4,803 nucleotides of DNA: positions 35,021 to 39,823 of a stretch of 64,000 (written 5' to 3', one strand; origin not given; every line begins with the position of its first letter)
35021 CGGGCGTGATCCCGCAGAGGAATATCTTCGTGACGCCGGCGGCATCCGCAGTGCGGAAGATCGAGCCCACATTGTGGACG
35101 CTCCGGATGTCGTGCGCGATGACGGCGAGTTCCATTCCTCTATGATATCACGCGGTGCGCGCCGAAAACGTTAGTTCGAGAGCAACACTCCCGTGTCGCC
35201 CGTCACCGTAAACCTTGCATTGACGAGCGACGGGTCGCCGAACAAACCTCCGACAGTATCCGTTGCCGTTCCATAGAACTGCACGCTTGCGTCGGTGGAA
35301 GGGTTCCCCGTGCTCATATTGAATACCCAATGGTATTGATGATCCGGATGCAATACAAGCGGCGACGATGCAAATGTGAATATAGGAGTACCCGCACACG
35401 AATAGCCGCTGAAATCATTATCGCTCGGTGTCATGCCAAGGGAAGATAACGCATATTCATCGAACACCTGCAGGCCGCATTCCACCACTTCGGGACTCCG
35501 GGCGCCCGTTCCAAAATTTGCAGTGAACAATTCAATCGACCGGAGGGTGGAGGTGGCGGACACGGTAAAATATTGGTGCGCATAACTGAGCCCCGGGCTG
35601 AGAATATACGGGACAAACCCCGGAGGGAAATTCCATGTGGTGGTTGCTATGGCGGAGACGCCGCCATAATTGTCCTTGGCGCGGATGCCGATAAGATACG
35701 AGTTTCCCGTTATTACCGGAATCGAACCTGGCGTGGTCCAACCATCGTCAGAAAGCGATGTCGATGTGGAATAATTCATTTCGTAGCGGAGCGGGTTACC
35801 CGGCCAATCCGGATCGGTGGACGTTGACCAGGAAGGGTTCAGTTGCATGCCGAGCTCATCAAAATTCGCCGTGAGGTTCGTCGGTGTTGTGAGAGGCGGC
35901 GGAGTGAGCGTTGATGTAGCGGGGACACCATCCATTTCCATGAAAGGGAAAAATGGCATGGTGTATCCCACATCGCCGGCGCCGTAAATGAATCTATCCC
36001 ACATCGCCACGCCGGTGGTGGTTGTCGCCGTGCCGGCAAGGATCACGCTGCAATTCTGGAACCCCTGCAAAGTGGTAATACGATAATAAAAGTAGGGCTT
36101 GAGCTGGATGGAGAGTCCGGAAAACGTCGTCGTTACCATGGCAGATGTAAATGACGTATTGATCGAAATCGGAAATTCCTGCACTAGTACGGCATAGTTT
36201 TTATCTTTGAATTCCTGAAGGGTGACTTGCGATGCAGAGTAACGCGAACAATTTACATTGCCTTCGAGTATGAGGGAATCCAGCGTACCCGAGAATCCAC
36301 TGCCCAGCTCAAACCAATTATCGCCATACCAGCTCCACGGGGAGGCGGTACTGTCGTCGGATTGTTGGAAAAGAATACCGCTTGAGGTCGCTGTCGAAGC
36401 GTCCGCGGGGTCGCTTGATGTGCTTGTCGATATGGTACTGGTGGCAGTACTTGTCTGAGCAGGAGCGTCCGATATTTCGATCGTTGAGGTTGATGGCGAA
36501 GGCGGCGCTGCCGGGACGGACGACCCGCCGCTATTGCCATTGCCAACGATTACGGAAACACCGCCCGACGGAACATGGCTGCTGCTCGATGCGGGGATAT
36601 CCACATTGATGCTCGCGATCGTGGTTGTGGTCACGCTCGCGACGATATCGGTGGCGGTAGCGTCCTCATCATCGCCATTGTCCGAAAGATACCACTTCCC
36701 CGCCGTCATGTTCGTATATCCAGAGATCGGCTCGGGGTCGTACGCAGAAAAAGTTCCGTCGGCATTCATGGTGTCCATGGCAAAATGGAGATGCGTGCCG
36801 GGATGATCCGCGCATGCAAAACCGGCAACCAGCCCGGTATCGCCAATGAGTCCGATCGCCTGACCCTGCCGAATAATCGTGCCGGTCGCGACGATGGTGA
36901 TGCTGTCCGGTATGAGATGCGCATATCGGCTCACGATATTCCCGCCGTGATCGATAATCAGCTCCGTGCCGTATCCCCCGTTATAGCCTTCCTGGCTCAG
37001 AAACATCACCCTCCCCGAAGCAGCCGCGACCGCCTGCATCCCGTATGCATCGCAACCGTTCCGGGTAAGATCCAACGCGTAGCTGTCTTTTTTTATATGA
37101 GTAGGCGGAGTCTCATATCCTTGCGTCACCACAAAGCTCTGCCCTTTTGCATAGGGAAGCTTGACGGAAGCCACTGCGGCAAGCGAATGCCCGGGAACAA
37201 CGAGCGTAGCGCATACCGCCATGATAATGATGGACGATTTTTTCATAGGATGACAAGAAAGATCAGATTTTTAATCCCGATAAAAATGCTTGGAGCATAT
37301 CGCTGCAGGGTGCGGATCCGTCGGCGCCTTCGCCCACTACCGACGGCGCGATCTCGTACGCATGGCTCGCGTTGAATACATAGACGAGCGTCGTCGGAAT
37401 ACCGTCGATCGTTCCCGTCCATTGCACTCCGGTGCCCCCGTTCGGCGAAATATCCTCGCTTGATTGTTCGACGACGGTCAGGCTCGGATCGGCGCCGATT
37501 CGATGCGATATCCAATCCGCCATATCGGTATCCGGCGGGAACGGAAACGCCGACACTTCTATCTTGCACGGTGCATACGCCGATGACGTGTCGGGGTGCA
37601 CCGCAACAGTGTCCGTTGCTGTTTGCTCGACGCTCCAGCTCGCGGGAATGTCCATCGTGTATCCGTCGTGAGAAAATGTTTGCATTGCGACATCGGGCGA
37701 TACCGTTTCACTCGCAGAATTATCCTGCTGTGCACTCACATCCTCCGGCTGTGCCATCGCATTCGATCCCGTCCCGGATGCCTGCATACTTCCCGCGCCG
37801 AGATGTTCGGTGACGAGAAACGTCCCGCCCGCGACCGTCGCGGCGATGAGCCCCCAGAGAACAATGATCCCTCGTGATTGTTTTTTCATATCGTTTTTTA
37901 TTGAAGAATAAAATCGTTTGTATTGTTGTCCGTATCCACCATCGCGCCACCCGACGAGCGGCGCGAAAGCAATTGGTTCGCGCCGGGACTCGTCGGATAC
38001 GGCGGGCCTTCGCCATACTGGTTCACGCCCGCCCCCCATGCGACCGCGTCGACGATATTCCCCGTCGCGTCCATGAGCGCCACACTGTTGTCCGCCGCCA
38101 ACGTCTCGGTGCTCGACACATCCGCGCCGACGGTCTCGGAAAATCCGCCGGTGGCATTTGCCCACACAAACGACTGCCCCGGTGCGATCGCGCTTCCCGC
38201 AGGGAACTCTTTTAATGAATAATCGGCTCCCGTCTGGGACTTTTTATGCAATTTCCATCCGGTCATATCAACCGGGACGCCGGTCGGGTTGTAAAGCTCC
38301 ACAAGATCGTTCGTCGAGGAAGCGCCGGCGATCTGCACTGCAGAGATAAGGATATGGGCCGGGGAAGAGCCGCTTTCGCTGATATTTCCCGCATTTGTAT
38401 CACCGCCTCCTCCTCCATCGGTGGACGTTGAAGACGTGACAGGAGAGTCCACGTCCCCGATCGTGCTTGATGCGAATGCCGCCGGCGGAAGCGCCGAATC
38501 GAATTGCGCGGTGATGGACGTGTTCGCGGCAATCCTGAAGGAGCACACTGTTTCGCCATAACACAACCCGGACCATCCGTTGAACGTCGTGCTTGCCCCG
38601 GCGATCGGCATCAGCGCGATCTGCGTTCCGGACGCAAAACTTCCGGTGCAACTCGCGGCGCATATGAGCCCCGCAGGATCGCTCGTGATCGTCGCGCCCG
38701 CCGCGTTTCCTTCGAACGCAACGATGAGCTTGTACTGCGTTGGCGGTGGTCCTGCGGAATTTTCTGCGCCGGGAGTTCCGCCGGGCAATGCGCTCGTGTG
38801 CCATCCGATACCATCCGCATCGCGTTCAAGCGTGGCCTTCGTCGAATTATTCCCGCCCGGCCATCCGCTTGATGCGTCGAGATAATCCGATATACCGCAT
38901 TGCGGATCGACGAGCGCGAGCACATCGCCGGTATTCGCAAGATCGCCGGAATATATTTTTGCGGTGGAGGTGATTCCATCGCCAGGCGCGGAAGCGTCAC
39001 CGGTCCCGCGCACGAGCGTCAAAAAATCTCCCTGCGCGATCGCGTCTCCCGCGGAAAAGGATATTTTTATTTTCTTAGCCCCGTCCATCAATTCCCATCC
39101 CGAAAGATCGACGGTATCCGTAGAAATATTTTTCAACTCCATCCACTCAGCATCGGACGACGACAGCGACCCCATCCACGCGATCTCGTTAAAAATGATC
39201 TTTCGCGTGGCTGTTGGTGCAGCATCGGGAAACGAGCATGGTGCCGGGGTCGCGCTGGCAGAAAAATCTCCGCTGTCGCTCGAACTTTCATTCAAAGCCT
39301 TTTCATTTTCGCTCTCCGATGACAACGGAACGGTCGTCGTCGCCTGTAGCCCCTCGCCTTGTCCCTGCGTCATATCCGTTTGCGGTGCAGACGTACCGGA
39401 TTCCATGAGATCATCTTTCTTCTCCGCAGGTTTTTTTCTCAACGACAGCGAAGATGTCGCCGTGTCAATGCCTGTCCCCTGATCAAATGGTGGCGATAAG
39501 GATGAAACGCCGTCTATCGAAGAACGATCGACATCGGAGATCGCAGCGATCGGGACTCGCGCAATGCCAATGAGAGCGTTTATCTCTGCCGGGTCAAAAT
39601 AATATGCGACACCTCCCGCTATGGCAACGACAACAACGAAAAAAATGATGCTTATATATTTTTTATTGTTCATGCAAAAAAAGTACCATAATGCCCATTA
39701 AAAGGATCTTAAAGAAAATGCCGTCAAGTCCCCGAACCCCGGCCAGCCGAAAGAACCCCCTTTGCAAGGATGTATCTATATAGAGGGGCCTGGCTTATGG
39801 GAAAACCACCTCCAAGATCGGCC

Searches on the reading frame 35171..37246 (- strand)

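Call 15: search_protein_families(library=pfam, proteins=[window:35171-37246:-], max_evalue=0.001)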
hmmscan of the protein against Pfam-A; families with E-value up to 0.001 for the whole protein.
window:35171-37246:- (691 aa): 1 family
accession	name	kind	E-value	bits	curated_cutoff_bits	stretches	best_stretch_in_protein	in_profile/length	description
PF01551.29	Peptidase_M23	-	6.1e-14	52.4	28.7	1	69-159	13-89/96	Peptidase family M23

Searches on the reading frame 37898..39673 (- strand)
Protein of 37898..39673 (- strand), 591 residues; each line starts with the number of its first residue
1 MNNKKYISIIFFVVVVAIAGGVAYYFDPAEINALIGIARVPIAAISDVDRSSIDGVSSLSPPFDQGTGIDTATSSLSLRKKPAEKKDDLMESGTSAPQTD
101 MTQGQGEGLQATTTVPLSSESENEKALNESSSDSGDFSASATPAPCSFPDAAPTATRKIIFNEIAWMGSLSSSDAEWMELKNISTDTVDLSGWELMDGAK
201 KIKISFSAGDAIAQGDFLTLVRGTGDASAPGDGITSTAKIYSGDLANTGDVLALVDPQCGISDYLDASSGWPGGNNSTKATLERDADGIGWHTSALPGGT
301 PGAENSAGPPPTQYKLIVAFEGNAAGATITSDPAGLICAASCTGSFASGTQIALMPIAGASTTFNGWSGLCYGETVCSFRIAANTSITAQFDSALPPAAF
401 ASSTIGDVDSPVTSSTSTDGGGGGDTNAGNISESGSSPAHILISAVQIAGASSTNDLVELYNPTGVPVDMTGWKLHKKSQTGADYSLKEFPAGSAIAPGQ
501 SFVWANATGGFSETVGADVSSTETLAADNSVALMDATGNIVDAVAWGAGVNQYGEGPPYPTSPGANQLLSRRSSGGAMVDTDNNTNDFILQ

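Call 15: search_protein_families(library=pfam, proteins=[window:37898-39673:-], max_evalue=0.001)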
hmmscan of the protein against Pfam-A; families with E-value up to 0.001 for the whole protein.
window:37898-39673:- (591 aa): 2 families
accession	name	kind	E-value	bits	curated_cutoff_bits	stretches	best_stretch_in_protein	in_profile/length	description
PF00932.25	LTD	-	1e-31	110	34.3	2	436-547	3-108/109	Lamin Tail Domain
PF18998.6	Flg_new_2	-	1.5e-05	25.3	23.6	1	340-393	13-71/73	Divergent InlB B-repeat domain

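Call 34: find_encoding_contigs(protein=window:37898-39673:-, flank=10000, max_places=6)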
Protein window:37898-39673:- (591 aa): 3 contigs read that carry it; 3 places shown.
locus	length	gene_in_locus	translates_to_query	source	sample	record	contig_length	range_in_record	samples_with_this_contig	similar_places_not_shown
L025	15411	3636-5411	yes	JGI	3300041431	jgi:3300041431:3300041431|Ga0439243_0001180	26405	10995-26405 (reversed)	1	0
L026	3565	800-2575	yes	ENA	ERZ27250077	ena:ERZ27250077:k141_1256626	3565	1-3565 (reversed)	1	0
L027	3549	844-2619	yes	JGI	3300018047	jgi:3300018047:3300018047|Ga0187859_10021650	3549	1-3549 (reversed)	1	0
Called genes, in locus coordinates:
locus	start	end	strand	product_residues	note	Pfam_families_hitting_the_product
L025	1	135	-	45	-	?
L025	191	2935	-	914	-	PF03477:ATP-cone, PF00317:Ribonuc_red_lgN, PF02867:Ribonuc_red_lgC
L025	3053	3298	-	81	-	-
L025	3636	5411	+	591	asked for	PF00932:LTD, PF18998:Flg_new_2 (weak), PF00932:LTD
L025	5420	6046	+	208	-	-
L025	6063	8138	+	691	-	PF01551:Peptidase_M23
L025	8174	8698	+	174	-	PF00588:SpoU_methylase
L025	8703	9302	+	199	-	PF02643:DUF192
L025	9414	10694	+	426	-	PF07963:N_methyl (weak), PF13385:Laminin_G_3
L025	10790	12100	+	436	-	PF03979:Sigma70_r1_1, PF00140:Sigma70_r1_2, PF04542:Sigma70_r2, PF04539:Sigma70_r3, PF04545:Sigma70_r4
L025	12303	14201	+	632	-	PF01411:tRNA-synt_2c, PF07973:tRNA_SAD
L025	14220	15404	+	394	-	-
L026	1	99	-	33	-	?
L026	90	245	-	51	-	-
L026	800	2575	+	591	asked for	PF00932:LTD, PF18998:Flg_new_2 (weak), PF00932:LTD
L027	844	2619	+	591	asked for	PF00932:LTD, PF18998:Flg_new_2 (weak), PF00932:LTD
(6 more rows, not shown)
